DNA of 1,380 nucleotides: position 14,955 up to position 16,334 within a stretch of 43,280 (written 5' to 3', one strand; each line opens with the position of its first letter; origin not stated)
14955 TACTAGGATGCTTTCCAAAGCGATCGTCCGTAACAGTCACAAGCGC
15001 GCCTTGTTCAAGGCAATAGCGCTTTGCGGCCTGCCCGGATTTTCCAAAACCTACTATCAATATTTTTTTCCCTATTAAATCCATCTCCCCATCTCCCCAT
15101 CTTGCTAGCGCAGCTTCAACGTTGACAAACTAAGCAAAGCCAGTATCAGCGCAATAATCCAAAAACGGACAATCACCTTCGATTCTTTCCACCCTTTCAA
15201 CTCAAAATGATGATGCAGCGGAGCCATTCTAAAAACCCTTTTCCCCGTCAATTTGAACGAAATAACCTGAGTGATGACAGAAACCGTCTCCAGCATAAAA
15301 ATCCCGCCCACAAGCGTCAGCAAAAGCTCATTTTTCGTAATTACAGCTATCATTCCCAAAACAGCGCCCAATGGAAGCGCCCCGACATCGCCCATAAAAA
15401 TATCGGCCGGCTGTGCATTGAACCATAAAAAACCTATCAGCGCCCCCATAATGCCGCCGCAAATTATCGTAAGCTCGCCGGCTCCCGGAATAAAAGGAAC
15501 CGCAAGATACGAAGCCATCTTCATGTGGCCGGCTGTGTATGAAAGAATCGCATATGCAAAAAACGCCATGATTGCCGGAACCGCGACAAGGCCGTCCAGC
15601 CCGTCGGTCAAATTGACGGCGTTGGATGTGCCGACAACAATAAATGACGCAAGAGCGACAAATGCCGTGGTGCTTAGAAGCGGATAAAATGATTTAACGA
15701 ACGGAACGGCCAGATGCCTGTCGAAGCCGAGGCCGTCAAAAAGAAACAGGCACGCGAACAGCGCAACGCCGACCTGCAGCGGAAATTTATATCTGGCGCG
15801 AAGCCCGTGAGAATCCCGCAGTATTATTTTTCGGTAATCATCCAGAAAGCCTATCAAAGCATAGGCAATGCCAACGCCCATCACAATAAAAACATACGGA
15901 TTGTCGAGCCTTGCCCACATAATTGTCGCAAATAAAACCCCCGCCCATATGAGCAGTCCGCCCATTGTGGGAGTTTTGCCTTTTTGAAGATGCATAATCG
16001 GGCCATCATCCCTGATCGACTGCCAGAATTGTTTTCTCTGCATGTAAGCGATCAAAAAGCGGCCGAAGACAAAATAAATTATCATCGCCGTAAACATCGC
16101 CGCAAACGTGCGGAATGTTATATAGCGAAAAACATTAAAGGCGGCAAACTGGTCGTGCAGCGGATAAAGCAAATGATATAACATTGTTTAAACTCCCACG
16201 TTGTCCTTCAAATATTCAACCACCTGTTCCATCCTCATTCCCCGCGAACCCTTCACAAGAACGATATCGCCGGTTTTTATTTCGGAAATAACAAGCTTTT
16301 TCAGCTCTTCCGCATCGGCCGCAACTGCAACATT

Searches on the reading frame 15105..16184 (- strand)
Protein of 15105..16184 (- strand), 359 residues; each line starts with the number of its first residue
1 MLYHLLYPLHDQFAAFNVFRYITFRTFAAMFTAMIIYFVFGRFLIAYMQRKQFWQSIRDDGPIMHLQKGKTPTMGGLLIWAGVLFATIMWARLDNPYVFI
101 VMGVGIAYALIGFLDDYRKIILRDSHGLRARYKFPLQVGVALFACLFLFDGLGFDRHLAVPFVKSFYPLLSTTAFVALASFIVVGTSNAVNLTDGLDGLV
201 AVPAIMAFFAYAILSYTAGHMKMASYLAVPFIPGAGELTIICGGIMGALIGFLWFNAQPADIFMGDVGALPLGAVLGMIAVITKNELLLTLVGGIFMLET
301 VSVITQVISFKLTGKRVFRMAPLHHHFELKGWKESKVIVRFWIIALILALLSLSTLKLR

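Call 74: list_cluster_members(proteins=[window:15105-16184:-, window:13858-15084:-, window:12725-13852:-, window:11631-12728:-, window:10252-11655:-, window:7209-8456:-, window:5939-7222:-, window:21503-22399:-, window:35270-36613:-, window:39947-42259:+])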
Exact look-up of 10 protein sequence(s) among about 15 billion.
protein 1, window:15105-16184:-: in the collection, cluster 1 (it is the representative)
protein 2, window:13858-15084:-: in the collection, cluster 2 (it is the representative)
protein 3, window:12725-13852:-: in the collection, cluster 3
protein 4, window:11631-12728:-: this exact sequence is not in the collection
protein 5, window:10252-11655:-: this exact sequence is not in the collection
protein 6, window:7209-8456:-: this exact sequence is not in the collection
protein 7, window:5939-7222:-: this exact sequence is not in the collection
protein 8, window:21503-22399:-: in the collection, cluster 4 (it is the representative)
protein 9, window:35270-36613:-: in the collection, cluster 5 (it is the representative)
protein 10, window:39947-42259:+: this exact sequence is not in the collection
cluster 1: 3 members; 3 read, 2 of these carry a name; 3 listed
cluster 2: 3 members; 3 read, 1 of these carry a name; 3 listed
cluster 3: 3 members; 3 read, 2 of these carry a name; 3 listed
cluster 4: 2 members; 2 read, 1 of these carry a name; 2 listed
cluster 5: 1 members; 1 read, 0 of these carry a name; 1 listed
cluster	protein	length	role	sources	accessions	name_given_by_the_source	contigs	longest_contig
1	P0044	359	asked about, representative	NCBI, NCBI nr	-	-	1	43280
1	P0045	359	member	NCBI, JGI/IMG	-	phospho-N-acetylmuramoyl-pentapeptide-transferase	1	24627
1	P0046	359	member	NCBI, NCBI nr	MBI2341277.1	MAG: phospho-N-acetylmuramoyl-pentapeptide-transferase [Deltaproteobacteria bacterium] | phospho-N-acetylmuramoyl-pentapeptide-transferase [Deltaproteobacteria bacterium]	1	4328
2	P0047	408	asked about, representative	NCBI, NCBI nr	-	-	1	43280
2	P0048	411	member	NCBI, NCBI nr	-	-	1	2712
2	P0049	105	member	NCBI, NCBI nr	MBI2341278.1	MAG: UDP-N-acetylmuramoyl-L-alanine--D-glutamate ligase, partial [Deltaproteobacteria ... | UDP-N-acetylmuramoyl-L-alanine--D-glutamate ligase [Deltaproteobacteria bacterium]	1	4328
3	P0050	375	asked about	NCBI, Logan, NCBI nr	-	-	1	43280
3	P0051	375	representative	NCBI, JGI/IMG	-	cell division protein FtsW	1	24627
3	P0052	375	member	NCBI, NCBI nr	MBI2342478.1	MAG: putative lipid II flippase FtsW [Deltaproteobacteria bacterium] | putative lipid II flippase FtsW [Deltaproteobacteria bacterium]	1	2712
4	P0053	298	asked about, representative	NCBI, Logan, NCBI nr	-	-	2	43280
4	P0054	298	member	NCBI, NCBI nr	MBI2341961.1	MAG: 16S rRNA (cytosine(1402)-N(4))-methyltransferase RsmH [Deltaproteobacteria bacterium] | 16S rRNA (cytosine(1402)-N(4))-methyltransferase RsmH [Deltaproteobacteria bacterium]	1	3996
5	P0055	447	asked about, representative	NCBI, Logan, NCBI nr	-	-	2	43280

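Call 75: find_encoding_contigs(protein=P0054, flank=10000)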
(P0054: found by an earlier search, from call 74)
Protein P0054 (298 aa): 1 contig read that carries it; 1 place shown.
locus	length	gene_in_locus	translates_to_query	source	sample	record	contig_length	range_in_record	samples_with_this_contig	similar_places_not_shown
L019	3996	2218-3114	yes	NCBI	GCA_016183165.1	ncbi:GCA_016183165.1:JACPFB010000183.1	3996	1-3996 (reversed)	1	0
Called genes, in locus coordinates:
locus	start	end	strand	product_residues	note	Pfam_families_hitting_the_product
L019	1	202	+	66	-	?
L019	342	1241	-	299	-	PF01797:Y1_Tnp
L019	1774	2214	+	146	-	PF02381:MraZ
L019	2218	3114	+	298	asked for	PF01795:Methyltransf_5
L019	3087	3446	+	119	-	PF04999:FtsL, PF04977:DivIC (weak)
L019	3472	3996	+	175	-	PF03717:PBP_dimer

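Call 76: find_encoding_contigs(protein=P0045, flank=10000)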
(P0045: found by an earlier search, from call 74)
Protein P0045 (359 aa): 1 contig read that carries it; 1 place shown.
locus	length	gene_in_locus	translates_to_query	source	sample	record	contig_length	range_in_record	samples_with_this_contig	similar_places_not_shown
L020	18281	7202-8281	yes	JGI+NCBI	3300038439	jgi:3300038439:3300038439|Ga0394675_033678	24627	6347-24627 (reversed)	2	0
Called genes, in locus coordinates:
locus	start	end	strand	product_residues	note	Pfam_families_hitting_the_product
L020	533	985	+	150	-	PF02381:MraZ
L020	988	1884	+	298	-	PF01209:Ubie_methyltran (faint), PF01795:Methyltransf_5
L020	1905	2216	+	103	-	PF19579:FtsL_2 (weak), PF04999:FtsL, PF04977:DivIC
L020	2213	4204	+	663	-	PF03717:PBP_dimer, PF00905:Transpeptidase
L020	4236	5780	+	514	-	PF01225:Mur_ligase, PF08245:Mur_ligase_M, PF02875:Mur_ligase_C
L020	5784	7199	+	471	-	PF01225:Mur_ligase, PF08245:Mur_ligase_M, PF02875:Mur_ligase_C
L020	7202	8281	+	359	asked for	PF00953:Glycos_transf_4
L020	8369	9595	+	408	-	PF21799:MurD-like_N (faint), PF08245:Mur_ligase_M, PF02875:Mur_ligase_C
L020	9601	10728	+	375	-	PF01098:FTSW_RODA_SPOVE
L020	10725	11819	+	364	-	PF03033:Glyco_transf_28, PF04101:Glyco_tran_28_C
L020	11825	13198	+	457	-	PF01225:Mur_ligase, PF08245:Mur_ligase_M, PF02875:Mur_ligase_C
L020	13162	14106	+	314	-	PF01565:FAD_binding_4, PF02873:MurB_C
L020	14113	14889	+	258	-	PF08478:POTRA_1, PF03799:FtsQ_DivIB_C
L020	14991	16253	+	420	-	PF14450:FtsA, PF02491:SHS2_FTSA, PF11104:PilM_2 (weak), PF06277:EutA, PF06723:MreB_Mbl, PF14450:FtsA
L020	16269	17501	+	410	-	PF00091:Tubulin, PF12327:FtsZ_C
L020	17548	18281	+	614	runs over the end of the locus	PF22310:NMB0315_dom_I (faint), PF01464:SLT, PF23577:LysM_RLK (faint), PF13384:HTH_23 (faint), PF01476:LysM, PF23446:LysM1_NFP_LYK (faint), PF23473:LysM3_LYK4_5 (faint), PF01476:LysM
